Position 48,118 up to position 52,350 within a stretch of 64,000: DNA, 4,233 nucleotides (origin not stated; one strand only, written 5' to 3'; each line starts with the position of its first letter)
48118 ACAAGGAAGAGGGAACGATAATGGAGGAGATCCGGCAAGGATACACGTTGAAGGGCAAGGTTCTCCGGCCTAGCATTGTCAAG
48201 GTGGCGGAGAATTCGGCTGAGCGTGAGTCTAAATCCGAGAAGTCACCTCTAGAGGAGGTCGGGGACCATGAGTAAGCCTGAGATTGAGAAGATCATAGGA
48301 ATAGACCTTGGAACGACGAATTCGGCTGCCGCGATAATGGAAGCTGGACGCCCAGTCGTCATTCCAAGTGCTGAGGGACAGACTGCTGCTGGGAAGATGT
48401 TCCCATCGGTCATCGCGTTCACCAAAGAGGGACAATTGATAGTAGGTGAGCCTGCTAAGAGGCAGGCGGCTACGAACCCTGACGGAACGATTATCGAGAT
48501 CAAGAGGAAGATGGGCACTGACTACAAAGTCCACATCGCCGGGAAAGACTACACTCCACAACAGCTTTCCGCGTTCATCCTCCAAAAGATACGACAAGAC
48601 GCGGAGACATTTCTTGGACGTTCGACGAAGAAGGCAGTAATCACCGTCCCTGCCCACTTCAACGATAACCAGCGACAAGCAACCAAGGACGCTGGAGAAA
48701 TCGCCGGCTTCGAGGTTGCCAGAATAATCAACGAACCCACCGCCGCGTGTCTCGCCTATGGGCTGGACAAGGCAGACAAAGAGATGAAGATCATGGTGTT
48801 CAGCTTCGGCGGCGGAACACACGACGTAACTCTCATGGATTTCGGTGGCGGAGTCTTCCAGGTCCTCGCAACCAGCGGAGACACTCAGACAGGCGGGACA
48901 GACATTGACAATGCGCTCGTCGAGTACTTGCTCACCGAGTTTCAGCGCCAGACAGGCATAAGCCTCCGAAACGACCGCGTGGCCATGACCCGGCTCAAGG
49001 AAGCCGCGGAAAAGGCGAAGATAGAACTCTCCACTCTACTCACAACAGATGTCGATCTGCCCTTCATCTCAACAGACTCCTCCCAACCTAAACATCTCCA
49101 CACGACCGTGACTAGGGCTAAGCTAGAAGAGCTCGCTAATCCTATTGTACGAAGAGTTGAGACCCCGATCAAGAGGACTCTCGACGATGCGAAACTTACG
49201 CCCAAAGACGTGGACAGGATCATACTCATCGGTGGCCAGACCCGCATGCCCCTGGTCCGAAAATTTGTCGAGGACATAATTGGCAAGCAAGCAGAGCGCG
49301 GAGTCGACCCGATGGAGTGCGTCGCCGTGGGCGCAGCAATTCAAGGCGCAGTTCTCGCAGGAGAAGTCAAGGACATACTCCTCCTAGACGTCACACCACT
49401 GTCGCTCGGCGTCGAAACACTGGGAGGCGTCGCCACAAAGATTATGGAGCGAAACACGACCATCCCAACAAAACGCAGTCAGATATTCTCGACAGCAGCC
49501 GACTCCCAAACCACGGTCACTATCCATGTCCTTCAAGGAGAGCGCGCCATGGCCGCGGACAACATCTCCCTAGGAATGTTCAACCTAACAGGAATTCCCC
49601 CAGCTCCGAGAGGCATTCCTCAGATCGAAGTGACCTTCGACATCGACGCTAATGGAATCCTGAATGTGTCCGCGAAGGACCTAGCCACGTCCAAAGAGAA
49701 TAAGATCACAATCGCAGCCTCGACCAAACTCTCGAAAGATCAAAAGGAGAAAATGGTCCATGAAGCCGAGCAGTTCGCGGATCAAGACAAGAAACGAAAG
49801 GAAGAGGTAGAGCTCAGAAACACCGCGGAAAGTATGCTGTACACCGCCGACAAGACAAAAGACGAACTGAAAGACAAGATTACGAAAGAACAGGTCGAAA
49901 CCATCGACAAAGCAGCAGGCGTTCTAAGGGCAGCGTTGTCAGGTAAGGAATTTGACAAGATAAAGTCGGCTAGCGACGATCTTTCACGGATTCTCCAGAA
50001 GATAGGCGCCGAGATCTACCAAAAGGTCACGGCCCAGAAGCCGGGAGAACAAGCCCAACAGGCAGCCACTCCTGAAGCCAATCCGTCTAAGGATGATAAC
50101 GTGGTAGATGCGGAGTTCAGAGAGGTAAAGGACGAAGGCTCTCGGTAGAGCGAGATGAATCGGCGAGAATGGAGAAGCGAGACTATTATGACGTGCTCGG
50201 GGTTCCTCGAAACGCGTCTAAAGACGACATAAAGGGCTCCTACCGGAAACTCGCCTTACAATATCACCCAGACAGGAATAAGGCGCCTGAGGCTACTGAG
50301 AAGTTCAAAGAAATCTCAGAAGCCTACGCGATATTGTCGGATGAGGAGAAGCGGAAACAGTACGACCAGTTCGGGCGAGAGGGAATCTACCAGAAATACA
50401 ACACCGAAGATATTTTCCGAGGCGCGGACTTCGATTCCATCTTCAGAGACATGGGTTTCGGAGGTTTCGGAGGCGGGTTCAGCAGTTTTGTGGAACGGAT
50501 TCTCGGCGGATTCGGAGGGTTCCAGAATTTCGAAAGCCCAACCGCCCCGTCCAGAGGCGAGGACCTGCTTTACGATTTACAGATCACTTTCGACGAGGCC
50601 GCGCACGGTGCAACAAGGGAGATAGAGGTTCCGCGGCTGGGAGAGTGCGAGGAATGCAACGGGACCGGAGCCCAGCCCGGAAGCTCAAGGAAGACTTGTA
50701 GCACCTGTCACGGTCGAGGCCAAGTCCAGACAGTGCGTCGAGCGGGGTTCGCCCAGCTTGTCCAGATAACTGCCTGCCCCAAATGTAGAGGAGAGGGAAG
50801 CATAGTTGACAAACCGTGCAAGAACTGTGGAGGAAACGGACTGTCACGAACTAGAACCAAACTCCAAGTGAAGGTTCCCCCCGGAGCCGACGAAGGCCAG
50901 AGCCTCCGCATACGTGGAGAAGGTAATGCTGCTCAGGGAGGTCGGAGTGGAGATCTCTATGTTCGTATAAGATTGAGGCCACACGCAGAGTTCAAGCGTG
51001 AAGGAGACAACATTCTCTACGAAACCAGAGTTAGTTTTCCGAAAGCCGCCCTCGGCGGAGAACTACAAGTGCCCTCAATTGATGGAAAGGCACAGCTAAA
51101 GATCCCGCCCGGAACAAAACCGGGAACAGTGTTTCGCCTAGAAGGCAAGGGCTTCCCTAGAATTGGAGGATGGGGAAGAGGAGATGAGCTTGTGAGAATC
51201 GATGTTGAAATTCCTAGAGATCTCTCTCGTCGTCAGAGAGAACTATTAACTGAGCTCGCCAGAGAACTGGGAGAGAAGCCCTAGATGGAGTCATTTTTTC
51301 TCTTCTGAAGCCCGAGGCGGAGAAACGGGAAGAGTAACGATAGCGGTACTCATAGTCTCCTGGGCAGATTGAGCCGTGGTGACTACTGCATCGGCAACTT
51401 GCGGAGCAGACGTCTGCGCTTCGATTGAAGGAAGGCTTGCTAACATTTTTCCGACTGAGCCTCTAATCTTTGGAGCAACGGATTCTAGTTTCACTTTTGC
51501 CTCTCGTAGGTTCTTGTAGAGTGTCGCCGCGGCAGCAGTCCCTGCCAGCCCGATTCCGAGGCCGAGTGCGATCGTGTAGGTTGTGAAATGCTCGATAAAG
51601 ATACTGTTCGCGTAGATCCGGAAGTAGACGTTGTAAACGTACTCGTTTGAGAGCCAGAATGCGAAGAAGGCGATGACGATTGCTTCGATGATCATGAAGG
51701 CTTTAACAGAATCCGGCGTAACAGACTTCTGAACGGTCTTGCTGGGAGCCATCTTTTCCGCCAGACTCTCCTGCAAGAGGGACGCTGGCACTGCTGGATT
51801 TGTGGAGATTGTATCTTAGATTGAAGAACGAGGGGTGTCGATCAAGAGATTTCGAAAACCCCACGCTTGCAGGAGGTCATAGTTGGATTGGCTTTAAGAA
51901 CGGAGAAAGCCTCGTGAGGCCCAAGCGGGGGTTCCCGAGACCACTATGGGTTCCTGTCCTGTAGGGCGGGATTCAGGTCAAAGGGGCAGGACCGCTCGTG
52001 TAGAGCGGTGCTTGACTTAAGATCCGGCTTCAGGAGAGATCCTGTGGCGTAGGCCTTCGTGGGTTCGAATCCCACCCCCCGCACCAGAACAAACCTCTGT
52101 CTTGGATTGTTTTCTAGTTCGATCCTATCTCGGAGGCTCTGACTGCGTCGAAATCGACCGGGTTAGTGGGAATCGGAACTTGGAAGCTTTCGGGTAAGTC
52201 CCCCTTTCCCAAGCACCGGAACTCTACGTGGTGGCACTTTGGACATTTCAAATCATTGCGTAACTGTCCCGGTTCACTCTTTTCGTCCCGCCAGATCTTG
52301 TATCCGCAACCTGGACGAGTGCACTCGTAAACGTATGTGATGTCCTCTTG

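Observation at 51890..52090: tRNA-Leu(UAA) candidate carrying about 75 nt of intervening sequence, probably at non-canonical positions (D-loop and around the anticodon loop)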

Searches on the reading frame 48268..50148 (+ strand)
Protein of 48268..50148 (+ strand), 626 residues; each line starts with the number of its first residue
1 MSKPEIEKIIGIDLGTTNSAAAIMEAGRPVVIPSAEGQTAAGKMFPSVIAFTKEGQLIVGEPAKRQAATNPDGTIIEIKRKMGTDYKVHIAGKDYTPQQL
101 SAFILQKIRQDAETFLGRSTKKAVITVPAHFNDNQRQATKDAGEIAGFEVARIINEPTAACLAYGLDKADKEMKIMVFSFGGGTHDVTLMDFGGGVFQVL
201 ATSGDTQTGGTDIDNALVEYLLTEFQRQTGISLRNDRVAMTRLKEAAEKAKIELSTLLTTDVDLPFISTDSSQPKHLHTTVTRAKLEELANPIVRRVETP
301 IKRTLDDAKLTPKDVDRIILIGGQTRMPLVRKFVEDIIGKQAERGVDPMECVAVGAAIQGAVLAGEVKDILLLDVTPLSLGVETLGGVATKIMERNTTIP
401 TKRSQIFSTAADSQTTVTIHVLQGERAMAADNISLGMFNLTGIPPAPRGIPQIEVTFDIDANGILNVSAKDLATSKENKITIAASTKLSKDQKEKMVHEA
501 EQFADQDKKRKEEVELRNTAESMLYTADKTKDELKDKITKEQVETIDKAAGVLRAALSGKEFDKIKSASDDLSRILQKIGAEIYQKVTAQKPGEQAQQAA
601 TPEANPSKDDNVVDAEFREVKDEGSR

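Call 10: search_protein_families(library=pfam, proteins=[window:48268-50148:+])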
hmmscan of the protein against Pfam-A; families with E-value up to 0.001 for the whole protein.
window:48268-50148:+ (626 aa): 3 families
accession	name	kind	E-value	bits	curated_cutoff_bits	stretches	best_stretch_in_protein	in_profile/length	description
PF00012.26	HSP70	-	9.6e-218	724.7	20.6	2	87-585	100-599/599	Hsp70 protein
PF06723.19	MreB_Mbl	-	8.4e-19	68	27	1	9-358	3-317/327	MreB/Mbl protein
PF02782.22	FGGY_C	-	1.7e-06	28.4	27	1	302-362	136-196/198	FGGY family of carbohydrate kinases, C-terminal domain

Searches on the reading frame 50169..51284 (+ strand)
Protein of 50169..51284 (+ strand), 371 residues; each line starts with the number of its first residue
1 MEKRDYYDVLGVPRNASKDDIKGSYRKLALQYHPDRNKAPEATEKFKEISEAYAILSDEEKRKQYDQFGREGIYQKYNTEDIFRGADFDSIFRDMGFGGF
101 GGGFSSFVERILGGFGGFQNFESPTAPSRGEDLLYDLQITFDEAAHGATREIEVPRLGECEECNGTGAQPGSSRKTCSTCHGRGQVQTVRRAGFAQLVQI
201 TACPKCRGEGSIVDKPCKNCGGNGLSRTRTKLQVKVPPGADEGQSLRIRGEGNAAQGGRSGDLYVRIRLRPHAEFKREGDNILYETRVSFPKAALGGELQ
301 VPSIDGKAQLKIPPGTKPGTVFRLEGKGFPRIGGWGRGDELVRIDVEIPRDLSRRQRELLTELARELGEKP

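Call 10: search_protein_families(library=pfam, proteins=[window:50169-51284:+])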
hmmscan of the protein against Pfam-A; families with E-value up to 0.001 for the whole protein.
window:50169-51284:+ (371 aa): 3 families
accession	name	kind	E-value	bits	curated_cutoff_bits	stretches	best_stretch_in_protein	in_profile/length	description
PF01556.23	DnaJ_C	-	3.9e-48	163.8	26.6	1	135-349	3-152/152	DnaJ C terminal domain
PF00226.36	DnaJ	-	4.4e-29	100.8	27.8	1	5-66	1-63/63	DnaJ domain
PF00684.25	DnaJ_CXXCXGXG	-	2.1e-16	60.4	32.7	1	160-224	1-65/65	DnaJ central domain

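Call 11: find_encoding_contigs(protein=window:50169-51284:+, flank=3000, max_places=6)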
Protein window:50169-51284:+ (371 aa): 1 contig read that carries it; 1 place shown.
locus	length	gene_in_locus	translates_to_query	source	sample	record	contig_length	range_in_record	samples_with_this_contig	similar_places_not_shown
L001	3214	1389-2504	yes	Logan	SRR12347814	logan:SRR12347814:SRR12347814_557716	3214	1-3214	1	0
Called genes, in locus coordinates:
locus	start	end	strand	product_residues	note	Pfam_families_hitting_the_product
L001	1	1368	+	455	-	?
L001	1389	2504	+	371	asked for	PF00226:DnaJ, PF01556:DnaJ_C, PF00684:DnaJ_CXXCXGXG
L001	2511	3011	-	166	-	-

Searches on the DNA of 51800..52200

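Call 4: search_rna_families(source=window, start=51800, end=52200, threshold=evalue, max_evalue=10, show_alignments=4)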
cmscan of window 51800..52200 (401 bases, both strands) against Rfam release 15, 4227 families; matches with E-value up to 10: 3.
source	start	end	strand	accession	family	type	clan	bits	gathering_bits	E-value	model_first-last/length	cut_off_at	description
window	52021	52086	+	RF00023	tmRNA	Gene;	CL00001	25.5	47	1.4e-08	1-374/374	no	transfer-messenger RNA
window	52059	52075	-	RF04351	Plastid-psbl-rps4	Cis-reg;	-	16.6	68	0.81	9-25/53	no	Plastid-psbl-rps4 3UTR RNA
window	52045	52076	+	RF01053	Deinococcus_Y_RNA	Gene;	-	15.6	80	4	52-83/126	no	Deinococcus radiodurans Y RNA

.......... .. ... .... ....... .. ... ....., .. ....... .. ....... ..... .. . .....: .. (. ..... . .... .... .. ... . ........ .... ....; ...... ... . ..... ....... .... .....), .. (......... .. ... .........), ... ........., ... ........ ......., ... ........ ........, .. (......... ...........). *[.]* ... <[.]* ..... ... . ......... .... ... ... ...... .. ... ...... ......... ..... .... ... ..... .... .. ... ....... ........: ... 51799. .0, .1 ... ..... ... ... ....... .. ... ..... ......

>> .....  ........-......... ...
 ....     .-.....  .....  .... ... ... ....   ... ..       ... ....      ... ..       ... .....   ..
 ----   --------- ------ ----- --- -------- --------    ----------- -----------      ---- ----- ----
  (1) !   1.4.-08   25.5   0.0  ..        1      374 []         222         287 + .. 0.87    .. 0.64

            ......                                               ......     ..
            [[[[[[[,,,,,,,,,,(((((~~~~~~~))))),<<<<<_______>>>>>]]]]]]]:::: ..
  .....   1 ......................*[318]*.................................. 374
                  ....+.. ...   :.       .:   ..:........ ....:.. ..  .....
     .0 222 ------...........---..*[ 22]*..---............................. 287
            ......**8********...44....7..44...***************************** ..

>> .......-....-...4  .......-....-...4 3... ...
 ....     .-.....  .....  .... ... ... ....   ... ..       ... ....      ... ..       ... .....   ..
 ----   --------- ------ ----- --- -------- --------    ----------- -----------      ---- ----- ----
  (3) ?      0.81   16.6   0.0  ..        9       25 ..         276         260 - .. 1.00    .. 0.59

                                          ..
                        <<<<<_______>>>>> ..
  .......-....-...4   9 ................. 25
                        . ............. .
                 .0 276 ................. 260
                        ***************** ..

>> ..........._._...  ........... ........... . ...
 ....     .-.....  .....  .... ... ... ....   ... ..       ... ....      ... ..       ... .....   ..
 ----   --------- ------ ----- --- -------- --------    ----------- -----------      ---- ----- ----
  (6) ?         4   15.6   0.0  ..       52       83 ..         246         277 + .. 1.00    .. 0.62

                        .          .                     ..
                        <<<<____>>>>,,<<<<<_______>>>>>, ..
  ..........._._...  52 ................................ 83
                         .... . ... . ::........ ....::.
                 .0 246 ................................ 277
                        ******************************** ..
